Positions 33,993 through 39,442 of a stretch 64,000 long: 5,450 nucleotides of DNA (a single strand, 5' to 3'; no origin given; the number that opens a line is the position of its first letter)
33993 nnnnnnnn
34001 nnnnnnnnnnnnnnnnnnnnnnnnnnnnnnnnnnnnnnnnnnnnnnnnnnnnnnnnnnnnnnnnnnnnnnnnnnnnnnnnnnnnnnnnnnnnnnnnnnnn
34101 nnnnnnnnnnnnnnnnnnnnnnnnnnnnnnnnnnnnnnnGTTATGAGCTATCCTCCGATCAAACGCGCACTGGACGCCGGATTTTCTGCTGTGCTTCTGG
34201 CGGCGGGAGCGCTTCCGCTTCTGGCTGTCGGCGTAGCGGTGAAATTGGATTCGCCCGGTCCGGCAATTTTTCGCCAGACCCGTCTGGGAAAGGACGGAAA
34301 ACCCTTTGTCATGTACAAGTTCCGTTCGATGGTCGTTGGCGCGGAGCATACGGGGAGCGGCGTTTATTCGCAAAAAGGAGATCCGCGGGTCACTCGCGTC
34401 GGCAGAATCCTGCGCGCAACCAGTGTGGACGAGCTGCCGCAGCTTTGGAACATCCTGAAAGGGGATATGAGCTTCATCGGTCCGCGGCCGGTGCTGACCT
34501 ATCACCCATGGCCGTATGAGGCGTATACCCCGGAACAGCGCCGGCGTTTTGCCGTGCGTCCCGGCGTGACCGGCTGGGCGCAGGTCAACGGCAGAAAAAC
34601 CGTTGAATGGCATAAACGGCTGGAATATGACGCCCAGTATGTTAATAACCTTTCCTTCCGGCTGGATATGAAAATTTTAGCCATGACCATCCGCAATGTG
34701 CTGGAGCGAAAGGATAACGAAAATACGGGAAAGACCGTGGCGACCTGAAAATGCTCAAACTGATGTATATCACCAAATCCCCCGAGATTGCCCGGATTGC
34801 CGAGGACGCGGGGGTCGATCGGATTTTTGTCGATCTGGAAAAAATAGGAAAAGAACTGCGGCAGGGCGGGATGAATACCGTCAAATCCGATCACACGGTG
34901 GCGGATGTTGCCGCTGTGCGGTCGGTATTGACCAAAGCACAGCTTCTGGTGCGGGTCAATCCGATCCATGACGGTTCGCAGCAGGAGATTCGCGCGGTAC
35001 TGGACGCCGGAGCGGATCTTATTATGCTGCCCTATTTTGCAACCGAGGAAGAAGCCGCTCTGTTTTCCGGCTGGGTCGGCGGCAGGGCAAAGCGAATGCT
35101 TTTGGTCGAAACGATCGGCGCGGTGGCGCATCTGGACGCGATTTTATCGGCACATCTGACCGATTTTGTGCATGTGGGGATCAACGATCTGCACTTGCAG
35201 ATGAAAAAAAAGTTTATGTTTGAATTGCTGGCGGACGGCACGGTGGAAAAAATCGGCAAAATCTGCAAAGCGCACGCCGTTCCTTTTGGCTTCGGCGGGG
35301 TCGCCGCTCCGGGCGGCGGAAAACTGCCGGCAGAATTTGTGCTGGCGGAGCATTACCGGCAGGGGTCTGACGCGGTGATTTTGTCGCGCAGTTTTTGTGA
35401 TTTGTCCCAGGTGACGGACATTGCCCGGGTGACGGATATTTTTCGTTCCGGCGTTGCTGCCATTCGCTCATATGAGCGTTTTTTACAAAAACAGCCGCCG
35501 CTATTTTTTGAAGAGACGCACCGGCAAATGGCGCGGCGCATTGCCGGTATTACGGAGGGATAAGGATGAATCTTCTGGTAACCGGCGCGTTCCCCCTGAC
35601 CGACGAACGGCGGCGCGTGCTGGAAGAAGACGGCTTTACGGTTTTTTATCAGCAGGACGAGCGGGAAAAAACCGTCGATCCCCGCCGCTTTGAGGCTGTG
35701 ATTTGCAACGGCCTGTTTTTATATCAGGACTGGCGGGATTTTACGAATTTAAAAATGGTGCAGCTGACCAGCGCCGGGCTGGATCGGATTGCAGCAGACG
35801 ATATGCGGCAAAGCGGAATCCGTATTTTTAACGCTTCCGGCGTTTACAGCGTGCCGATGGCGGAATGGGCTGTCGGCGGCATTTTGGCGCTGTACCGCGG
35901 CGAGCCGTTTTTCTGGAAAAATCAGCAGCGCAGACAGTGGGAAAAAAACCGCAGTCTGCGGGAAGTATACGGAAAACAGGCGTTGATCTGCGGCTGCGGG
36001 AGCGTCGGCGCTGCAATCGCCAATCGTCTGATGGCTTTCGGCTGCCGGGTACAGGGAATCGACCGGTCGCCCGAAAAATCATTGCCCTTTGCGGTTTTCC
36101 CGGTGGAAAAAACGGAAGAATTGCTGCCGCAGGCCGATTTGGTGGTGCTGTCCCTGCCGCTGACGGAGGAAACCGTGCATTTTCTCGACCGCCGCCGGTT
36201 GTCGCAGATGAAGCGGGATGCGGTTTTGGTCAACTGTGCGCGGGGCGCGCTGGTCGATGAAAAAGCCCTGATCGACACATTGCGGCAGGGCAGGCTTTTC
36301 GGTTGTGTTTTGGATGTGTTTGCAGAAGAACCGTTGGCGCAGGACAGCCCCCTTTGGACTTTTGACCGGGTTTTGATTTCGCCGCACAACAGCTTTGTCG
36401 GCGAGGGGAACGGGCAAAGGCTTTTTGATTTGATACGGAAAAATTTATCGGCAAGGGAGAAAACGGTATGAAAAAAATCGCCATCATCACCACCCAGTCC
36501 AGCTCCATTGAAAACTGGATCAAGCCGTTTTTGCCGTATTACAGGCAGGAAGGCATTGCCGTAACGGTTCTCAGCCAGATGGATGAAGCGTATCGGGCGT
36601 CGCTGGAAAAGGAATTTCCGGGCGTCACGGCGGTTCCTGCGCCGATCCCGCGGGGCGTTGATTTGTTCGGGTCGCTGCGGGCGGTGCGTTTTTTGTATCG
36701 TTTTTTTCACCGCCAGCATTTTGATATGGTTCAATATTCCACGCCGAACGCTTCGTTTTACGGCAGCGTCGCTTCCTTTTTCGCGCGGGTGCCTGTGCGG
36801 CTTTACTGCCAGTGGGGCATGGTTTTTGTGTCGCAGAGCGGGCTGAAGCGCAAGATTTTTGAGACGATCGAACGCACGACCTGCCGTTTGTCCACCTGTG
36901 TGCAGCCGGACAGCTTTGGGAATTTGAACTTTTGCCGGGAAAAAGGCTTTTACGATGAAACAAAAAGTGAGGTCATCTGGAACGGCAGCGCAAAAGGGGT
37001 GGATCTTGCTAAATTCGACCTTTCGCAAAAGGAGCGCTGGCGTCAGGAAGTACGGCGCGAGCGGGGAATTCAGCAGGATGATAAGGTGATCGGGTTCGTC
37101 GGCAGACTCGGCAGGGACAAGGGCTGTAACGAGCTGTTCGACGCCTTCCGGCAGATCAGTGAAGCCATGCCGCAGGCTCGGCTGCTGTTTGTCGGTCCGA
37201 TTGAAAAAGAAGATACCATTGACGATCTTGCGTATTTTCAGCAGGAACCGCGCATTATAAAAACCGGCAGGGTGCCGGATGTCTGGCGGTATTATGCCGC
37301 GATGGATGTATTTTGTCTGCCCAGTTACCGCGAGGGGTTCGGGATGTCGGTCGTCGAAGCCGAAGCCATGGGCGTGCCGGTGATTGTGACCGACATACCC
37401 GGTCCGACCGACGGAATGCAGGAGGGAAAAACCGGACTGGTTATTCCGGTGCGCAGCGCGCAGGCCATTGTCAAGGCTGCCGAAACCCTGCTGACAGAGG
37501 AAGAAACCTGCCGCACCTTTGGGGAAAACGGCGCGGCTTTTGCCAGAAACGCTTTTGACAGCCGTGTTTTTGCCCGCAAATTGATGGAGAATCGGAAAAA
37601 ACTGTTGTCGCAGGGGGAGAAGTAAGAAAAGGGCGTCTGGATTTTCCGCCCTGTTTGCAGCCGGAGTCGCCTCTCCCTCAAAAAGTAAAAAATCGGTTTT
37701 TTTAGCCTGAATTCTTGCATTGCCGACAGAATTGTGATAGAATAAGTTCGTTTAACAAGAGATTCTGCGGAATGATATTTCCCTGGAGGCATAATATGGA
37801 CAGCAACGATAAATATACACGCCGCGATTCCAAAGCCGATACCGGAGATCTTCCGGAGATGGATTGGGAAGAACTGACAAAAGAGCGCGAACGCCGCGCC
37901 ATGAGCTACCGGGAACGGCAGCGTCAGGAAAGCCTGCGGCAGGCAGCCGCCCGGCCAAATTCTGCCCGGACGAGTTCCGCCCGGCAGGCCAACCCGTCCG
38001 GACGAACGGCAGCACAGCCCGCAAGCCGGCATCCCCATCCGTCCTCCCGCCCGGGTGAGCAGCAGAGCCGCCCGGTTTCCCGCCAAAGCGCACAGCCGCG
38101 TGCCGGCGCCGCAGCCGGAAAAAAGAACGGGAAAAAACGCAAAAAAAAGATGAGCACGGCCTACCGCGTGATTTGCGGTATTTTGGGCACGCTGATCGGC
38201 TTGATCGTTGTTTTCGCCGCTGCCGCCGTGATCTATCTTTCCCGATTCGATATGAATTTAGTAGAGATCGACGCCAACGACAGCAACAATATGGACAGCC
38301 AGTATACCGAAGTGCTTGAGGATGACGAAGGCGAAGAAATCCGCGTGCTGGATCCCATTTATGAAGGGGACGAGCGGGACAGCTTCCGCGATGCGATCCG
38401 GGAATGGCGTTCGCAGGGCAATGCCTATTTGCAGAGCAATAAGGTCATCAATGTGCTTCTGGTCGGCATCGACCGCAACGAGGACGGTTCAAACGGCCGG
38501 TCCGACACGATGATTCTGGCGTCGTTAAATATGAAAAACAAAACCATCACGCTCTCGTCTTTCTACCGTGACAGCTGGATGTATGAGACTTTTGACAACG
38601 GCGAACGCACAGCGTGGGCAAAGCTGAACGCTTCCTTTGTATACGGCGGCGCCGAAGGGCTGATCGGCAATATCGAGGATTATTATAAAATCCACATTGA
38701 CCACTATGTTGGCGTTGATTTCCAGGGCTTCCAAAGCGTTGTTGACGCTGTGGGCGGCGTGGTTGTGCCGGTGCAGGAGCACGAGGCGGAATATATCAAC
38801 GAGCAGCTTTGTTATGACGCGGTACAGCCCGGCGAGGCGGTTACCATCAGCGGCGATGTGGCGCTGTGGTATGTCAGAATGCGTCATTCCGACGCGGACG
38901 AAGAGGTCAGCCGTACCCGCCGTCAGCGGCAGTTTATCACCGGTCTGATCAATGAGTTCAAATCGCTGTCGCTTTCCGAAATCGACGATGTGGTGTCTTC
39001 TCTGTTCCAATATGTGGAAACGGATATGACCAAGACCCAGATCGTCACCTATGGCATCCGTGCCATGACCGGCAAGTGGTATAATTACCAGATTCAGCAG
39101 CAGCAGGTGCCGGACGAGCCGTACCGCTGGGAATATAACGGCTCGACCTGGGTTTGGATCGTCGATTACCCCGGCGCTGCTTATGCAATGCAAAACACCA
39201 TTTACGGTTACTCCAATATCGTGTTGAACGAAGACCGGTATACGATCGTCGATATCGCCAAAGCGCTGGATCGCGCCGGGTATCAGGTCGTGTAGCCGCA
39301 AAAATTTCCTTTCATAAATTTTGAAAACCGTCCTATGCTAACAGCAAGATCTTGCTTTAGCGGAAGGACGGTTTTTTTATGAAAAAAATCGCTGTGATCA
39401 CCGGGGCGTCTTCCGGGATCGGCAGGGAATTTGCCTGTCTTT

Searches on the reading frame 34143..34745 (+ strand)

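Call 10: search_protein_families(library=pfam, proteins=[window:34143-34745:+], max_evalue=0.001)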
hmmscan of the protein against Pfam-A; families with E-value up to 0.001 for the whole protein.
window:34143-34745:+ (201 aa): 1 family
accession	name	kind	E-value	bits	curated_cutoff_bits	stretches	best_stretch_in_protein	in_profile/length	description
PF02397.22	Bac_transf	-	1.2e-64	217.6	27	1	7-187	1-178/179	Bacterial sugar transferase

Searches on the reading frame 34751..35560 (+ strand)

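Call 10: search_protein_families(library=pfam, proteins=[window:34751-35560:+], max_evalue=0.001)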
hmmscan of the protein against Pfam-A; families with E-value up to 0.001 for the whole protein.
window:34751-35560:+ (270 aa): 1 family
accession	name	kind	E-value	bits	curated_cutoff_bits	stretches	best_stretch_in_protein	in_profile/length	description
PF03328.21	HpcH_HpaI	-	1.3e-10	41.4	25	1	9-154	9-161/221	HpcH/HpaI aldolase/citrate lyase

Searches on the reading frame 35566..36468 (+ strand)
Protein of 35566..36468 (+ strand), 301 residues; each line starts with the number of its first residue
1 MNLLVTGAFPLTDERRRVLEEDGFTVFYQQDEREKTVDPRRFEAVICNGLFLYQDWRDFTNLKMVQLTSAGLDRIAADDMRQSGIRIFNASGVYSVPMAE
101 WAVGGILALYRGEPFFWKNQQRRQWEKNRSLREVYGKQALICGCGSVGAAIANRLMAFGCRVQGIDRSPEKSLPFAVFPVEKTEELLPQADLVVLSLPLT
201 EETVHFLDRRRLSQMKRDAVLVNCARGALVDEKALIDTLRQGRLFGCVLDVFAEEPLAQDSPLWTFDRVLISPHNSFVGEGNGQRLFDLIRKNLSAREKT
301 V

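Call 10: search_protein_families(library=pfam, proteins=[window:35566-36468:+], max_evalue=0.001)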
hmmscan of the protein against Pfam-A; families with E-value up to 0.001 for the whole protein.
window:35566-36468:+ (301 aa): 5 families
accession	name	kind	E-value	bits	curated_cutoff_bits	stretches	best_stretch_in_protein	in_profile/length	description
PF02826.25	2-Hacid_dh_C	-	1.5e-52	178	25.1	1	105-275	3-177/178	D-isomer specific 2-hydroxyacid dehydrogenase, NAD binding domain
PF00389.36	2-Hacid_dh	-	2.5e-06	27.7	24.6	1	12-198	8-103/134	D-isomer specific 2-hydroxyacid dehydrogenase, catalytic domain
PF00670.27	AdoHcyase_NAD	-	3.8e-06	27.5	27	1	135-225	22-110/162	S-adenosyl-L-homocysteine hydrolase, NAD binding domain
PF03446.21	NAD_binding_2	-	3.7e-05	24.2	21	1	142-239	5-107/161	NAD binding domain of 6-phosphogluconate dehydrogenase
PF03807.23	F420_oxidored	-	0.00029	21.8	21.6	1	139-201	3-71/94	NADP oxidoreductase coenzyme F420-dependent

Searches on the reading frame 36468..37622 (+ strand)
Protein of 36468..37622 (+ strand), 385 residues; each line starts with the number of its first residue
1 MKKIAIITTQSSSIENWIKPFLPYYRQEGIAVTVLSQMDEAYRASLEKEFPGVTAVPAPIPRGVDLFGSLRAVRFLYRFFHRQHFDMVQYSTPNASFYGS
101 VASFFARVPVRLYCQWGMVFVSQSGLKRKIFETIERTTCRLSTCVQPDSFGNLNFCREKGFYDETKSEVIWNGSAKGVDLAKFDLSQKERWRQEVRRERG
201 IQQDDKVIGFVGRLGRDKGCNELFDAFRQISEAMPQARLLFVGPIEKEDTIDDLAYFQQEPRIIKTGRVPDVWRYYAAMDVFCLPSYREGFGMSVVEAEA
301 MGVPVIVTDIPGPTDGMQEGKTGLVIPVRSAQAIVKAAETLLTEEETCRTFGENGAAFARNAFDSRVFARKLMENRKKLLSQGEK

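Call 10: search_protein_families(library=pfam, proteins=[window:36468-37622:+], max_evalue=0.001)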
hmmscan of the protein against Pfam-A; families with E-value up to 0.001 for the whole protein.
window:36468-37622:+ (385 aa): 6 families
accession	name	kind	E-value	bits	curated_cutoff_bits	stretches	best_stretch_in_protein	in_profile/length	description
PF00534.26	Glycos_transf_1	-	5.6e-39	133.8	26.4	1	193-356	3-170/172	Glycosyl transferases group 1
PF13692.12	Glyco_trans_1_4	-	2.1e-33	116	27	1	206-343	2-141/142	Glycosyl transferases group 1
PF13579.12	Glyco_trans_4_4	-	2.5e-10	41.4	29.7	1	25-158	14-144/158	Glycosyl transferase 4-like domain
PF20706.3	GT4-conflict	-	1.5e-06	27.9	26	1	275-320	278-323/385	Family 4 Glycosyltransferase in conflict systems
PF13439.12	Glyco_transf_4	-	7.4e-05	23.3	28.5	1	23-173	13-165/170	Glycosyltransferase Family 4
PF13524.12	Glyco_trans_1_2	-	0.0003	21.2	25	1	228-373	7-143/144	Glycosyl transferase-like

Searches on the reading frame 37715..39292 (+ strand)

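Call 63: search_protein_families(library=pfam, proteins=[window:37715-39292:+], max_evalue=0.0001)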
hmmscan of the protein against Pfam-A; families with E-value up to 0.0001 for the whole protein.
window:37715-39292:+ (526 aa): 1 family
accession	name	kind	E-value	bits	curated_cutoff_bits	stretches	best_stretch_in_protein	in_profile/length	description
PF03816.19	LytR_cpsA_psr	-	4.2e-35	121.6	24.6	1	262-416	1-149/150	LytR_cpsA_psr family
